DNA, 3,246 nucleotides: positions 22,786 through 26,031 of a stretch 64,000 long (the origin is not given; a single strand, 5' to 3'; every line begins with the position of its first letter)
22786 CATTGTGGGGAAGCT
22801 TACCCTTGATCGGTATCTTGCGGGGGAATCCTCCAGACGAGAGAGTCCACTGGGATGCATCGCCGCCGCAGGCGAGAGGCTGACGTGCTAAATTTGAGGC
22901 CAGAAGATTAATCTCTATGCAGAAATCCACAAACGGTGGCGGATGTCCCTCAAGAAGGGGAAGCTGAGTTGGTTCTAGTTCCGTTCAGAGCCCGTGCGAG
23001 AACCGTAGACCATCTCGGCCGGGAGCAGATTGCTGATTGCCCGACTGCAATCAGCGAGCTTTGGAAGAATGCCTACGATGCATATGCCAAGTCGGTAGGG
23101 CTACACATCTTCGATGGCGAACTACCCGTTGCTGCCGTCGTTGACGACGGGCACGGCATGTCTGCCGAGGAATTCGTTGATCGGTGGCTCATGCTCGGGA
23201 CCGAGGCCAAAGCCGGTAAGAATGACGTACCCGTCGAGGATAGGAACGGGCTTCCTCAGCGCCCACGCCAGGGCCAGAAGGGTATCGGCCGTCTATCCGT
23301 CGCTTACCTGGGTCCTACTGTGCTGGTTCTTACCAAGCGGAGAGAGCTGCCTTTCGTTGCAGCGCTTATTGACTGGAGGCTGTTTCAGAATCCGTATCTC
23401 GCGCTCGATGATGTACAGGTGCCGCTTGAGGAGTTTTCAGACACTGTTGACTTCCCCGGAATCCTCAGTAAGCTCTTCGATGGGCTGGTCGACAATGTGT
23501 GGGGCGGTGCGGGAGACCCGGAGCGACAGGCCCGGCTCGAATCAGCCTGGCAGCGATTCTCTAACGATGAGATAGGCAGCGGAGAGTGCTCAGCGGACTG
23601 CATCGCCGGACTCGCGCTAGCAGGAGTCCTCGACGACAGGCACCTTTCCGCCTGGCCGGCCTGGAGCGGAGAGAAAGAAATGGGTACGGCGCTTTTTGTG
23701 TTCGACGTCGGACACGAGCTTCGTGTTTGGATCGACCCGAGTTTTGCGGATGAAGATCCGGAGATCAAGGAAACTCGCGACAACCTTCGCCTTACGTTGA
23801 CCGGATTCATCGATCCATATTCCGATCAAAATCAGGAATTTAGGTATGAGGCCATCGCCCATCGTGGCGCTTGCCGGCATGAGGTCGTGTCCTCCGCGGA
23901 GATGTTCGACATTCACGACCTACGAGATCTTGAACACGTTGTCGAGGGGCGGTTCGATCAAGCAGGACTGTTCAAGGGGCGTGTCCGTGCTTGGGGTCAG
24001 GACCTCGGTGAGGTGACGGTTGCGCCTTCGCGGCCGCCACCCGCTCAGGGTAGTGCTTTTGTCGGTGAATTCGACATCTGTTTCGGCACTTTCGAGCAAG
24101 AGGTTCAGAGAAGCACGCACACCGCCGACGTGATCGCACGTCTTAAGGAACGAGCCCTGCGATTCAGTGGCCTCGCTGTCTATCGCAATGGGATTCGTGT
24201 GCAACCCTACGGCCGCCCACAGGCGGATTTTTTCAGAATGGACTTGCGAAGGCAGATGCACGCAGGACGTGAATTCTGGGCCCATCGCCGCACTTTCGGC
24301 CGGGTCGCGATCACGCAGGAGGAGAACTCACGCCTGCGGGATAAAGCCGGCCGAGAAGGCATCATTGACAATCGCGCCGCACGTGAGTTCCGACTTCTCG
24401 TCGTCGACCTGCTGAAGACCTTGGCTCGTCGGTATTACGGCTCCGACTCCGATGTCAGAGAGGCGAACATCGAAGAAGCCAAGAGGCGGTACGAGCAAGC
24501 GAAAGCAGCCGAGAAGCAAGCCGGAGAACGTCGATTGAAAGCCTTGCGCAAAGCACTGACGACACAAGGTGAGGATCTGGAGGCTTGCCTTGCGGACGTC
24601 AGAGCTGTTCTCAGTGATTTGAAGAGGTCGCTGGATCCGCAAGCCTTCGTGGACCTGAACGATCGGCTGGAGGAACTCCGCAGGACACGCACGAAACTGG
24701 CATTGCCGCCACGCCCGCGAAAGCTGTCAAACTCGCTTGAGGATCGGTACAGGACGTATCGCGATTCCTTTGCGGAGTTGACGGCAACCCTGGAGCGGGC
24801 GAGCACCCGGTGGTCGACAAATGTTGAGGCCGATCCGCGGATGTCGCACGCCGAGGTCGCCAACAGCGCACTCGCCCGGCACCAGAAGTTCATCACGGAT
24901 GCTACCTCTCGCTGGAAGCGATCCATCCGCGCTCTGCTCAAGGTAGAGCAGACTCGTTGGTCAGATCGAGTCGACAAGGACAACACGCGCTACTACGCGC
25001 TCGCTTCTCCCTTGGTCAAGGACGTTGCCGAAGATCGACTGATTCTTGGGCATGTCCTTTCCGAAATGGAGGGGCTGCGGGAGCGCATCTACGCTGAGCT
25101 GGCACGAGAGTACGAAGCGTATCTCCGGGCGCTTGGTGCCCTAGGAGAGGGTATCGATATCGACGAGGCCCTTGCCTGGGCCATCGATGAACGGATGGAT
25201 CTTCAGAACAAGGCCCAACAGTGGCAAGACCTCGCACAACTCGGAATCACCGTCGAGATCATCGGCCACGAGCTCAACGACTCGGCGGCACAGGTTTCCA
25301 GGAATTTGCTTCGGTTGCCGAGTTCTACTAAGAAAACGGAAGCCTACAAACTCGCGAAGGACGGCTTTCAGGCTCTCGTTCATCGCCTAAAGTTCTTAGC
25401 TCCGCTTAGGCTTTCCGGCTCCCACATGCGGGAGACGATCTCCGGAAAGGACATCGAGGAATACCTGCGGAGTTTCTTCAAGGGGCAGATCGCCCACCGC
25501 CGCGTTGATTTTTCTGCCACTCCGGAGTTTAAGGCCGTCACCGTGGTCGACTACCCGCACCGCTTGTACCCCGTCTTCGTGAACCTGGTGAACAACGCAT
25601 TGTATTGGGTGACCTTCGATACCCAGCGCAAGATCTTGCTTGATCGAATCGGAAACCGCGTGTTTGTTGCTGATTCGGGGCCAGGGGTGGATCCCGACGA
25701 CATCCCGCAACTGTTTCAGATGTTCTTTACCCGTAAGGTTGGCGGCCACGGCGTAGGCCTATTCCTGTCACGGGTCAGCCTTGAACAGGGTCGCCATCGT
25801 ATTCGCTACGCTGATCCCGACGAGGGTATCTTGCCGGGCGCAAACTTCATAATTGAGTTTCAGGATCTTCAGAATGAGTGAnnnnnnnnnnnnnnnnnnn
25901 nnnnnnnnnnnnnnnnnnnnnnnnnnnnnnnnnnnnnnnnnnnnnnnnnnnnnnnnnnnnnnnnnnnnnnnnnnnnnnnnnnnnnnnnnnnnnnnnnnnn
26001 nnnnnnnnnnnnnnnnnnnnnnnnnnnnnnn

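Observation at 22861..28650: Low-GC 5.8-kb island: dual-GHKL histidine-kinase giant + coupled receiver protein with novel output + convergent Dcm methylase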

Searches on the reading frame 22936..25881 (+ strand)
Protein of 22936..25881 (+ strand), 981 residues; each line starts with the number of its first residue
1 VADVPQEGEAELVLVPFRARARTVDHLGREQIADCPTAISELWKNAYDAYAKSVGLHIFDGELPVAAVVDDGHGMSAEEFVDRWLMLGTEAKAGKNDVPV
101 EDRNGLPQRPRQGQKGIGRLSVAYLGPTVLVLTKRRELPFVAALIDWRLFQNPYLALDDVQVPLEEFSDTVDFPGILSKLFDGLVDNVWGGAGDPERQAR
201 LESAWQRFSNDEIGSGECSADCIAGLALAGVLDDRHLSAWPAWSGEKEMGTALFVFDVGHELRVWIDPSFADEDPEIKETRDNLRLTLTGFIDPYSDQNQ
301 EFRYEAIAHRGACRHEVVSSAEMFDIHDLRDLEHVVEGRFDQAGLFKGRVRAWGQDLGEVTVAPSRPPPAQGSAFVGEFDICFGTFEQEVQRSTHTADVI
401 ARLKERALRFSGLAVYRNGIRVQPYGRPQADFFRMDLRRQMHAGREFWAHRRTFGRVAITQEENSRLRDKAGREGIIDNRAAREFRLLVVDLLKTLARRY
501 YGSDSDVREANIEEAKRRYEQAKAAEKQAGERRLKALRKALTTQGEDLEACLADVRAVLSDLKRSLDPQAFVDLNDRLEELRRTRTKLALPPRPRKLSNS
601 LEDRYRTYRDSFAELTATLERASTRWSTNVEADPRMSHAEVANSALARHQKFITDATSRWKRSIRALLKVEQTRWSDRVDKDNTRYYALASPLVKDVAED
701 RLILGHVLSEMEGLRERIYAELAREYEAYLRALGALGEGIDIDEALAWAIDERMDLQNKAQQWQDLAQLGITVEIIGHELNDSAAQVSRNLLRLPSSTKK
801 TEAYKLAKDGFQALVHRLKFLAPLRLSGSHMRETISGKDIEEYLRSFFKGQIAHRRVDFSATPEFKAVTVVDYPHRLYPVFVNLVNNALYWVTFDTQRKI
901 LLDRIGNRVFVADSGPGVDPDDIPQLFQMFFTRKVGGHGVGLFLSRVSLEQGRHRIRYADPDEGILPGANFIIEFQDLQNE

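Call 3: search_protein_families(library=pfam, proteins=[window:22936-25881:+], max_evalue=1)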
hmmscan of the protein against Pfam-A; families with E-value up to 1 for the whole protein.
window:22936-25881:+ (981 aa): 6 families
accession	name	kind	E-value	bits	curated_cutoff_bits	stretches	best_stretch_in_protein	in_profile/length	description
PF02518.31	HATPase_c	-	4.5e-14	53.3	26.4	1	874-974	3-106/111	Histidine kinase-, DNA gyrase B-, and HSP90-like ATPase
PF13589.12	HATPase_c_3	-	1.1e-13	51.8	25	1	37-137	5-96/137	Histidine kinase-, DNA gyrase B-, and HSP90-like ATPase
PF19191.5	HEF_HK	-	2.6e-08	34.7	24.1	1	768-825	1-62/67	HEF_HK domain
PF06810.17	Phage_scaffold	-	0.013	15.9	35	1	504-587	64-147/170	Phage capsid assembly scaffolding protein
PF09177.16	STX6_10_61_N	-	0.079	13.9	29.4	0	511-566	13-64/99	Syntaxin 6/10/61, N-terminal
PF09720.15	Unstab_antitox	-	0.11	13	23.3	1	488-524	10-43/54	Putative addiction module component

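Call 4: search_protein_families(library=padloc, proteins=[window:22936-25881:+], max_evalue=1)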
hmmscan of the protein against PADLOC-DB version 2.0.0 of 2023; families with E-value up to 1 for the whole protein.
window:22936-25881:+ (981 aa): 1 family
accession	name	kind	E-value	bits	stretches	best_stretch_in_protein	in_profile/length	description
PDLC03419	REase_II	-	4.2e-07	26.7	1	22-136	12-122/695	Type II restriction enzyme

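Call 8: search_protein_families(library=ncbifam, proteins=[window:22936-25881:+], max_evalue=0.1)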
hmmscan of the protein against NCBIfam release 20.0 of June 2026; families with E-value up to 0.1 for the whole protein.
window:22936-25881:+ (981 aa): 50 families (the best 25 are shown)
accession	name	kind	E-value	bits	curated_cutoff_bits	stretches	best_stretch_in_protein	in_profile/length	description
NF050001.1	restrict_BbrUII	equivalog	1.2e-16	60.5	550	1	23-139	9-120/659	BbrUII/HgiDII family restriction enzyme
NF008468.0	PRK11360.1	equivalog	1.7e-08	33.3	646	1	752-946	379-580/616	two-component system sensor histidine kinase AtoS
NF007688.0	PRK10364.1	equivalog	6.1e-08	31.8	479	1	857-957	334-434/460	two-component system sensor histidine kinase ZraS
NF041777.1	sens_FixL_Rhizob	equivalog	1.2e-07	30.7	850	1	877-954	379-461/485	sensor protein FixL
TIGR02966.1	phoR_proteo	equivalog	4e-07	29.4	334.2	1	811-951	164-312/333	phosphate regulon sensor histidine kinase PhoR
NF008298.1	PRK11086.1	subfamily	5.7e-07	28.3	520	1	875-957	422-508/529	DcuS/MalK family sensor histidine kinase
NF007898.0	PRK10604.1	equivalog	2.1e-06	27.2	478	1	773-957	216-406/433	two-component system sensor histidine kinase RstB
NF047497.1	HK_LIC_12097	equivalog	2.9e-06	26.2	500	1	873-945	261-336/367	LIC_12097 family sensor histidine kinase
TIGR02916.1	PEP_his_kin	equivalog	3.3e-06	26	300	1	832-950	537-656/679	XrtA/PEP-CTERM system histidine kinase PrsK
NF058527.1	HistKinChvGCaul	equivalog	3.8e-06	25.9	740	1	857-976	403-532/535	two-component sensor histidine kinase ChvG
TIGR00585.2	mutl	equivalog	5.7e-06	25.5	180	1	37-80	23-66/555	DNA mismatch repair endonuclease MutL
NF007007.0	PRK09470.1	equivalog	8.4e-06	24.9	486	1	851-956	330-441/463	envelope stress sensor histidine kinase CpxA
NF046044.1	PnpS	equivalog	2e-05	23.8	400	1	835-945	245-362/390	two-component system histidine kinase PnpS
NF007837.0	PRK10549.1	equivalog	4.3e-05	22.4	603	1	845-944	322-428/466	envelope stress sensor histidine kinase BaeS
NF012163.2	BaeS_SmeS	equivalog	7.2e-05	21.9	500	1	854-946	331-430/457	sensor histidine kinase efflux regulator BaeS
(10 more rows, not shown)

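Call 31: search_solved_structures(query=window:22936-25878:+, max_evalue=0.01)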
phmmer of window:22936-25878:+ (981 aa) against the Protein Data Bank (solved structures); distinct sequences matched with E-value up to 0.01: 16.
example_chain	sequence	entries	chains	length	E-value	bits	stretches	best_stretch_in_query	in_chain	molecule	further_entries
4gcz_A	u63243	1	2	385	6.6e-08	34.3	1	755-954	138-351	Blue-light photoreceptor, Sensor protein fixL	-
8a3u_A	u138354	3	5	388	7e-08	34.2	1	755-954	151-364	Putative Sensory box protein,Sensor protein FixL | Putative Sensory box protein,Putative Sensory box protein,Sensor protein FixL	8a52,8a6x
8a7f_A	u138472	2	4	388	7e-08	34.2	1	755-954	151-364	Putative Sensory box protein,Sensor protein FixL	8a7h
4biu_A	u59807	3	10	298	7.3e-07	30.8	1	776-962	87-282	SENSOR PROTEIN CPXA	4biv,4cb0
4biw_A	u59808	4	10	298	7.4e-07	30.8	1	776-962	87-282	SENSOR PROTEIN CPXA | Sensor histidine kinase CpxA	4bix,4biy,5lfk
4biz_A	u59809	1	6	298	1.9e-06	29.5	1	869-962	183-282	SENSOR PROTEIN CPXA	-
3a0r_A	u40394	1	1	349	1.4e-05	26.6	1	758-951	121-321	Sensor protein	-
8u4x_A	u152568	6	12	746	2.5e-05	25.8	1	856-947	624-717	histidine kinase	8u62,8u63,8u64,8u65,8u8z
3a0t_A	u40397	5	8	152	2.8e-05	25.6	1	847-952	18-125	Sensor protein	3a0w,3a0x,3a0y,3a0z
9jfj_A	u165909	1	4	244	0.00023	22.6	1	857-960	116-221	Sensor histidine kinase ZraS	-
8vc9_A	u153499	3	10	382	0.00034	22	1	744-948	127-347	Leptospira virulence regulator B (LvrB) | histidine kinase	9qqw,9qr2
9p6i_A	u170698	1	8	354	0.0011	20.3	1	752-947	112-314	histidine kinase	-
6blk_C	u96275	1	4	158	0.0016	19.8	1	870-963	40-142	Signal transduction histidine-protein kinase/phosphatase mprB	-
5idm_A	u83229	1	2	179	0.0018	19.6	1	909-947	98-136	Cell cycle histidine kinase CckA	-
5idj_A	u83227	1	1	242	0.0025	19.2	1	909-947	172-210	Histidine kinase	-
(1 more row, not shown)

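Call 36: find_homologous_proteins(query=window:22936-25878:+, max_evalue=0.001)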
Query window:22936-25878:+ (981 aa): 3572 proteins with E <= 0.001 among 8000 candidates; the best 120 are listed.
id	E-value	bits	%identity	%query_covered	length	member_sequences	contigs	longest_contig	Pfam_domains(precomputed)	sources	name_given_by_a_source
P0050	0.0e+0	2232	100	100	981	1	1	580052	PF02518.32,PF13589.13,PF19191.6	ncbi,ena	-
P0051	0.0e+0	1631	75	99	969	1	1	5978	PF02518.32,PF13589.13,PF19191.6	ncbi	-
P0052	0.0e+0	1576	71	98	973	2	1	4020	PF02518.32,PF13589.13,PF19191.6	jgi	jgi:signal transduction histidine kinase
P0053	0.0e+0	1559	71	99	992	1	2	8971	PF02518.32,PF13589.13,PF19191.6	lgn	-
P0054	0.0e+0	1517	68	98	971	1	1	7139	PF02518.32,PF13589.13,PF19191.6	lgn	-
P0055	0.0e+0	1510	67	100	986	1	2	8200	PF02518.32,PF13589.13,PF19191.6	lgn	-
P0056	0.0e+0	1492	67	98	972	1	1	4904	PF02518.32,PF13589.13,PF19191.6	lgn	-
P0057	0.0e+0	1485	67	99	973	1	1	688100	PF02518.32,PF13589.13,PF19191.6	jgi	jgi:signal transduction histidine kinase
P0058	0.0e+0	1482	66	99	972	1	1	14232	PF02518.32,PF13589.13,PF19191.6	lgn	-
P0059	0.0e+0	1468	66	99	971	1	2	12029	PF02518.32,PF13589.13,PF19191.6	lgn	-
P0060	0.0e+0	1460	68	96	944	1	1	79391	PF02518.32,PF13589.13,PF19191.6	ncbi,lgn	-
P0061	0.0e+0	1450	65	98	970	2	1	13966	PF02518.32,PF13589.13,PF19191.6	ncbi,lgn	-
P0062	0.0e+0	1447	65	99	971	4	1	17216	PF02518.32,PF13589.13,PF19191.6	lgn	-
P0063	0.0e+0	1433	65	98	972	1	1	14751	PF02518.32,PF13589.13,PF19191.6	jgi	jgi:signal transduction histidine kinase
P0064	0.0e+0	1428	65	98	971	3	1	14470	PF02518.32,PF13589.13,PF19191.6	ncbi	-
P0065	0.0e+0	1423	65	99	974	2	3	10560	PF02518.32,PF13589.13,PF19191.6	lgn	-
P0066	0.0e+0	1365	62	99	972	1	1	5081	PF02518.32,PF13589.13,PF19191.6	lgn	-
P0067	0.0e+0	1358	63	98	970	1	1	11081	PF02518.32,PF13589.13,PF19191.6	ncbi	-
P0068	0.0e+0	1317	61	98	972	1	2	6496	PF02518.32,PF13589.13,PF19191.6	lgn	-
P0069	0.0e+0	1289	60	98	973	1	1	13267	PF02518.32,PF13589.13,PF19191.6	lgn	-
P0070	0.0e+0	1287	60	98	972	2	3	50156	PF02518.32,PF13589.13,PF19191.6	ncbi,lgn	ncbi:MAG: hypothetical protein AMXMBFR64_43080 [Myxococcales bacterium]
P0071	0.0e+0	1235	61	93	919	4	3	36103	PF02518.32,PF13589.13,PF19191.6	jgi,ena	-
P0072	0.0e+0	1221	56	98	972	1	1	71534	PF02518.32,PF13589.13,PF19191.6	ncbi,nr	ncbi:MAG: ATP-binding protein [Deltaproteobacteria bacterium]|nr:ATP-binding protein [Deltaproteobac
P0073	0.0e+0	1219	56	98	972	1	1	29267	PF02518.32,PF13589.13,PF19191.6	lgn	-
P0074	0.0e+0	1192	59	91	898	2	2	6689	PF02518.32,PF19191.6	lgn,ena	-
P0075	0.0e+0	1184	56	98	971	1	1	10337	PF02518.32,PF13589.13,PF19191.6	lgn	-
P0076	0.0e+0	1155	53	99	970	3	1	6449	PF02518.32,PF13589.13,PF19191.6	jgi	jgi:signal transduction histidine kinase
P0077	0.0e+0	1040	51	98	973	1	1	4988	PF02518.32,PF13589.13,PF19191.6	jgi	jgi:signal transduction histidine kinase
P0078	0.0e+0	1039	50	99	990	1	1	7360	PF02518.32,PF13589.13,PF19191.6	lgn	-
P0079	0.0e+0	1031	49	98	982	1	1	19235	PF02518.32,PF13589.13,PF19191.6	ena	-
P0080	0.0e+0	1024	67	67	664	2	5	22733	PF13589.13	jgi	jgi:hypothetical protein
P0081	0.0e+0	1019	50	99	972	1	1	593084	PF02518.32,PF13589.13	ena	-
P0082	0.0e+0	1013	49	99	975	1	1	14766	PF02518.32,PF13589.13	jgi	jgi:signal transduction histidine kinase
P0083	1.2e-297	1008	49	98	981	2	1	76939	PF02518.32,PF13589.13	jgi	-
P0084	2.4e-296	1004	48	99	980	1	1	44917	PF02518.32,PF13589.13,PF19191.6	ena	-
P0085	8.5e-296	1002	47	99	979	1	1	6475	PF02518.32,PF13589.13,PF19191.6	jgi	jgi:signal transduction histidine kinase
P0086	5.3e-295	999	49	98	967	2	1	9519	PF02518.32,PF13589.13,PF19191.6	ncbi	-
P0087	3.8e-294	997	48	99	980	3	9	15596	PF02518.32,PF13589.13,PF19191.6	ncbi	ncbi:MAG: ATP-binding protein [Isosphaeraceae bacterium]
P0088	1.7e-291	988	48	98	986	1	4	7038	PF02518.32,PF13589.13,PF19191.6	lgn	-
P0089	3.9e-291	987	48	99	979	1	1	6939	PF02518.32,PF13589.13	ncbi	ncbi:ATP-binding protein [Singulisphaera rosea]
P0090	1.3e-290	985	47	98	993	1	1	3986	PF02518.32,PF13589.13,PF19191.6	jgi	jgi:signal transduction histidine kinase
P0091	6.5e-290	983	48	99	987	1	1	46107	PF02518.32,PF13589.13,PF19191.6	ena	-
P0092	3.0e-289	980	47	99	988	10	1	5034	PF02518.32,PF13589.13,PF19191.6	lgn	-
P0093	9.7e-289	979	48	98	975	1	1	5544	PF02518.32,PF13589.13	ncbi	ncbi:MAG: ATP-binding protein [Pseudomonadota bacterium]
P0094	1.7e-288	978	47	98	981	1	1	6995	PF02518.32,PF13589.13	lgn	-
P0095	4.3e-288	977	47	98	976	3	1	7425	PF02518.32,PF13589.13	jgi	jgi:signal transduction histidine kinase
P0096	4.9e-288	976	48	99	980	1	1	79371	PF02518.32,PF13589.13,PF19191.6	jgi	jgi:signal transduction histidine kinase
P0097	1.1e-287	975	47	98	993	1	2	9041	PF02518.32,PF13589.13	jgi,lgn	jgi:signal transduction histidine kinase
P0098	9.1e-287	972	47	98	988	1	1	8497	PF02518.32,PF13589.13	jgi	jgi:signal transduction histidine kinase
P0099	7.0e-286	969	47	99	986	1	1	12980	PF02518.32,PF13589.13,PF19191.6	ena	-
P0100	2.8e-285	967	46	98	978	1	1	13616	PF02518.32,PF13589.13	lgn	-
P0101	8.6e-284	962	45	99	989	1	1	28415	PF02518.32,PF13589.13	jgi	jgi:signal transduction histidine kinase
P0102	2.9e-283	961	47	99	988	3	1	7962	PF02518.32,PF13589.13,PF19191.6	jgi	jgi:signal transduction histidine kinase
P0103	4.2e-283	960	46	99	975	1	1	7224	PF02518.32,PF13589.13,PF19191.6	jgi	jgi:signal transduction histidine kinase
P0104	6.2e-283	960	47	99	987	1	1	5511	PF02518.32,PF13589.13,PF19191.6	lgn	-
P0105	1.1e-281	955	45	98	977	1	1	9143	PF02518.32,PF13589.13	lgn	-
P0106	2.1e-281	954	45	98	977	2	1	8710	PF02518.32,PF13589.13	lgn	-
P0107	1.4e-280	952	46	98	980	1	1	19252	PF02518.32,PF13589.13,PF19191.6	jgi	jgi:signal transduction histidine kinase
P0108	7.7e-280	949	46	99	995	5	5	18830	PF02518.32,PF13589.13,PF19191.6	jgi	-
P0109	1.8e-279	948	45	99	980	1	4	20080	PF02518.32,PF13589.13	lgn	-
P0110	4.6e-279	947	46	99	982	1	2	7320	PF02518.32,PF13589.13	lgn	-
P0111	6.9e-279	946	45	99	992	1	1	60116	PF02518.32,PF13589.13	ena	-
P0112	8.6e-278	943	45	99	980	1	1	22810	PF02518.32,PF13589.13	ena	-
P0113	1.2e-277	942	44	99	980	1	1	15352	PF02518.32,PF13589.13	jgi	jgi:signal transduction histidine kinase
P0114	8.9e-277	939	47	99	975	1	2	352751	PF02518.32,PF13589.13,PF19191.6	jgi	-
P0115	1.9e-276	938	45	98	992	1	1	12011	PF02518.32,PF13589.13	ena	-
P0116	4.9e-276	937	46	98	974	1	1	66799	PF02518.32,PF13589.13,PF19191.6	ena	-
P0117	6.1e-276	936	44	99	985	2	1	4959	PF02518.32,PF13589.13,PF19191.6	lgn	-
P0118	4.2e-275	934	45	98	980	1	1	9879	PF02518.32,PF13589.13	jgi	jgi:signal transduction histidine kinase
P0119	1.1e-274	932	45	99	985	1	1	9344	PF02518.32,PF13589.13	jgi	jgi:signal transduction histidine kinase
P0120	2.7e-274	931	45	98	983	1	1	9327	PF02518.32,PF13589.13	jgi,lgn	jgi:signal transduction histidine kinase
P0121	2.5e-273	928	45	99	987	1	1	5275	PF02518.32,PF13589.13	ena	-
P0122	3.8e-273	927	43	99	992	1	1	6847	PF02518.32,PF13589.13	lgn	-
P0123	5.4e-273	927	44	99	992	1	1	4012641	PF02518.32,PF13589.13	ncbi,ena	-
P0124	3.4e-272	924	42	99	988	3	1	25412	PF02518.32,PF13589.13,PF19191.6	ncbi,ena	ncbi:MAG: ATP-binding protein [Planctomycetota bacterium]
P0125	3.9e-272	924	46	98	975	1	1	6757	PF02518.32,PF13589.13,PF19191.6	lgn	-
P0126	5.7e-272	923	45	99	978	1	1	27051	PF02518.32,PF13589.13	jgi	jgi:signal transduction histidine kinase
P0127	2.6e-271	921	45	98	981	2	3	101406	PF02518.32,PF13589.13,PF19191.6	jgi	-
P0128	2.6e-270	918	44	99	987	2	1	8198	PF02518.32,PF13589.13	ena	-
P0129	2.9e-270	918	45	98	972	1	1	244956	PF02518.32,PF13589.13,PF19191.6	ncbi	-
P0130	5.3e-269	913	45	98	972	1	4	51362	PF02518.32,PF13589.13,PF19191.6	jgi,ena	-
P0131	3.7e-268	911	43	99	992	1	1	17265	PF02518.32,PF13589.13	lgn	-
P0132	7.1e-268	910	45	98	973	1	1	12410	PF02518.32,PF13589.13,PF19191.6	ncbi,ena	-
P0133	9.1e-268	909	46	98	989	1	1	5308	PF02518.32,PF13589.13,PF19191.6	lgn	-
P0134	1.3e-267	909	46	97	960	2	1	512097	PF02518.32,PF13589.13,PF19191.6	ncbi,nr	ncbi:MAG: ATP-binding protein [Alphaproteobacteria bacterium]|nr:ATP-binding protein [Alphaproteobac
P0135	1.8e-267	908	45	98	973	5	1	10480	PF02518.32,PF13589.13,PF19191.6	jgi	jgi:signal transduction histidine kinase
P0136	4.7e-267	907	44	99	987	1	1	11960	PF02518.32,PF13589.13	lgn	-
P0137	7.0e-267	906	45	98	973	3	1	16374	PF02518.32,PF13589.13,PF19191.6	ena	-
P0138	1.1e-266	906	45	99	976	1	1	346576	PF02518.32,PF13589.13,PF19191.6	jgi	jgi:signal transduction histidine kinase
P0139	1.1e-266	906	46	98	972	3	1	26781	PF02518.32,PF13589.13,PF19191.6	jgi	jgi:signal transduction histidine kinase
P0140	1.5e-266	905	45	99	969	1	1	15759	PF02518.32,PF13589.13,PF19191.6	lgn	-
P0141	4.0e-266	904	43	98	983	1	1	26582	PF02518.32,PF13589.13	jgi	jgi:signal transduction histidine kinase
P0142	6.7e-266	903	45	98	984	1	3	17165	PF02518.32,PF13589.13,PF19191.6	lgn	-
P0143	2.1e-265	902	46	98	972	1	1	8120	PF02518.32,PF13589.13,PF19191.6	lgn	-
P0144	3.6e-265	901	45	98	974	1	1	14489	PF02518.32,PF13589.13,PF19191.6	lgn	-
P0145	3.8e-265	901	44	98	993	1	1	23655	PF02518.32,PF13589.13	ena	-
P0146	3.8e-265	901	44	98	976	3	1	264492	PF02518.32,PF13589.13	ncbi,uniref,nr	ncbi:hypothetical protein PS685_00524 [Pseudomonas fluorescens]|uniref:Histidine kinase domain-conta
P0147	4.1e-265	901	44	99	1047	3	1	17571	PF02518.32,PF13589.13,PF19191.6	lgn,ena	-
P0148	5.5e-265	900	46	99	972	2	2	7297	PF02518.32,PF13589.13,PF19191.6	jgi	jgi:signal transduction histidine kinase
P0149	1.2e-264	899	44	98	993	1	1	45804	PF02518.32,PF13589.13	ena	-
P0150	1.6e-264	899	45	99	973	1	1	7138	PF02518.32,PF13589.13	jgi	jgi:signal transduction histidine kinase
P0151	2.7e-264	898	45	98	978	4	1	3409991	PF02518.32,PF13589.13,PF19191.6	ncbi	ncbi:ATP-binding protein [Sphingomonas sp. ID0503]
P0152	2.1e-263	895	46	98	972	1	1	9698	PF02518.32,PF13589.13,PF19191.6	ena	-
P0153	1.9e-262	892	45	99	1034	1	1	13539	PF02518.32,PF13589.13,PF19191.6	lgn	-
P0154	2.1e-262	892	45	98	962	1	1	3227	PF02518.32,PF13589.13,PF19191.6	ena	-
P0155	3.3e-262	891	44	96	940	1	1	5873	PF02518.32,PF13589.13,PF19191.6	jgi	jgi:signal transduction histidine kinase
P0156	7.2e-262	890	44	98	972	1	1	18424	PF02518.32,PF13589.13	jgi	jgi:signal transduction histidine kinase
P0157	8.2e-262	890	46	98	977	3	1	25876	PF02518.32,PF13589.13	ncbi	-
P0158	3.0e-261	888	45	99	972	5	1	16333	PF02518.32,PF13589.13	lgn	-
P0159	4.6e-261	887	44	98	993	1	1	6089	PF02518.32,PF13589.13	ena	-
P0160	1.2e-260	886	45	98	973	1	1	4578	PF02518.32,PF13589.13,PF19191.6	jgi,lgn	jgi:signal transduction histidine kinase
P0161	1.7e-260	885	45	98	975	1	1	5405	PF02518.32,PF13589.13,PF19191.6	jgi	jgi:signal transduction histidine kinase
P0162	2.0e-260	885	43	98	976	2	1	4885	PF02518.32,PF13589.13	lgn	-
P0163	2.3e-260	885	44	98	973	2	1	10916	PF02518.32,PF13589.13,PF19191.6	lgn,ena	-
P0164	4.0e-260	884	44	98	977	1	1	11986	PF02518.32,PF13589.13,PF19191.6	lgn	-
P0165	5.2e-260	884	45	99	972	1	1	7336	PF02518.32,PF13589.13,PF19191.6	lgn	-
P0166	7.8e-260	883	46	98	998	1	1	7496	PF02518.32,PF13589.13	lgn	-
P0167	1.5e-259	882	43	98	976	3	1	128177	PF02518.32,PF13589.13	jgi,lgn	jgi:signal transduction histidine kinase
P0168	1.5e-259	882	45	98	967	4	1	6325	PF02518.32,PF13589.13,PF19191.6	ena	-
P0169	3.1e-259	881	42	98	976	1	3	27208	PF02518.32,PF13589.13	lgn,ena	-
